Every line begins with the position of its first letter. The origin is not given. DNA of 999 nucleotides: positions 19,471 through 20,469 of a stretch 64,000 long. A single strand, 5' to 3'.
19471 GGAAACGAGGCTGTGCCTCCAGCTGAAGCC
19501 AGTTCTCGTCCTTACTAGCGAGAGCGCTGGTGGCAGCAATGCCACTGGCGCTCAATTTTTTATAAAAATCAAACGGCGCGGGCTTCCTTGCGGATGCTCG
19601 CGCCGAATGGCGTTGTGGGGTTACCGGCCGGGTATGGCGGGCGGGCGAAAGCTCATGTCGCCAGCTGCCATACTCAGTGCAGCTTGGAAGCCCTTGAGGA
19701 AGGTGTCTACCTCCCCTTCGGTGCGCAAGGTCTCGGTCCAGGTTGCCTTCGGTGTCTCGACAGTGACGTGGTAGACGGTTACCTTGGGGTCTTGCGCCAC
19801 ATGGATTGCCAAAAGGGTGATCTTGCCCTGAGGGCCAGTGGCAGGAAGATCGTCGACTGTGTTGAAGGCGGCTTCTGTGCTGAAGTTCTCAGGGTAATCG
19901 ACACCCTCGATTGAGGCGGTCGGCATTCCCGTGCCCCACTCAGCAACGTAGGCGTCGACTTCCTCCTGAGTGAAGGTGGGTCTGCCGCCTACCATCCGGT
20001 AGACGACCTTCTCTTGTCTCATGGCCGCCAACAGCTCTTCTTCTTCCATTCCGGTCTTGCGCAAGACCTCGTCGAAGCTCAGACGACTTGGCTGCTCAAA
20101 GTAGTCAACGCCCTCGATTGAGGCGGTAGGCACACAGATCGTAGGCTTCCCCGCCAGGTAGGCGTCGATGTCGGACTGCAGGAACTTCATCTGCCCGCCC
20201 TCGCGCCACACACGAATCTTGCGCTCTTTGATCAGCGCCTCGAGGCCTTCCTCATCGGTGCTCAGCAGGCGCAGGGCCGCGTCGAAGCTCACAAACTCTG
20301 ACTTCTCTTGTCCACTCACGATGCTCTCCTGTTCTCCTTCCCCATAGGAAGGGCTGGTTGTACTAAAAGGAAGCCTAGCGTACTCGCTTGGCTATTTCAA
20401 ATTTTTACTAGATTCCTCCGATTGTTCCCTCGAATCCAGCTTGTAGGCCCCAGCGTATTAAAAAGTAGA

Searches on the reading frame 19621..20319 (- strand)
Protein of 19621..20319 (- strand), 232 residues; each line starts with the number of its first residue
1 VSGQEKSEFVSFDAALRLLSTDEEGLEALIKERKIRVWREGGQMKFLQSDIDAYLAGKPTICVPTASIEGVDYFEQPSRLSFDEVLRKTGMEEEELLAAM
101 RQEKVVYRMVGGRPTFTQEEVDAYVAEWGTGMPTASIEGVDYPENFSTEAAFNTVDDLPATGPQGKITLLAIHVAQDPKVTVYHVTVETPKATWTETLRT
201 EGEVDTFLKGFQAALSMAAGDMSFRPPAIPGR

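Call 8: search_protein_families(library=pfam, proteins=[window:19621-20319:-], max_evalue=0.1)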
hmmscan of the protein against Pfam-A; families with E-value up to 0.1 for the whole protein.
window:19621-20319:- (232 aa): 2 families
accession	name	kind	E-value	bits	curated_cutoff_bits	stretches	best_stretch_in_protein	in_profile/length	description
PF12728.13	HTH_17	-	3.6e-06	27.6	27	1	15-57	8-49/51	Helix-turn-helix domain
PF03374.19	ANT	-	0.06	14.1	25.3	0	78-131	22-76/108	Phage antirepressor protein KilAC domain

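Call 39: search_protein_families(library=ncbifam, proteins=[window:19621-20319:-], max_evalue=0.1)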
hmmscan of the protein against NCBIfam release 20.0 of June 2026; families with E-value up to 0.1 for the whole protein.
window:19621-20319:- (232 aa): 4 families
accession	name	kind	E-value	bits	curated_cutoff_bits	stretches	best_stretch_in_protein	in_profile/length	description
TIGR01764.1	excise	domain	5.2e-05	23.5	28.8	1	19-56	11-48/49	excisionase family DNA-binding protein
NF047737.1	antiphage_MADS1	equivalog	0.0039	17.4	80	0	28-54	22-48/49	methylation-associated defense system helix-turn-helix domain-containing protein MAD1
NF005530.0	PRK07189.1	equivalog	0.089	11.9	228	0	101-143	201-243/303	biotin-independent malonate decarboxylase subunit beta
TIGR03133.1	malonate_beta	equivalog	0.099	11.9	278.15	0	101-128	191-218/274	biotin-independent malonate decarboxylase subunit beta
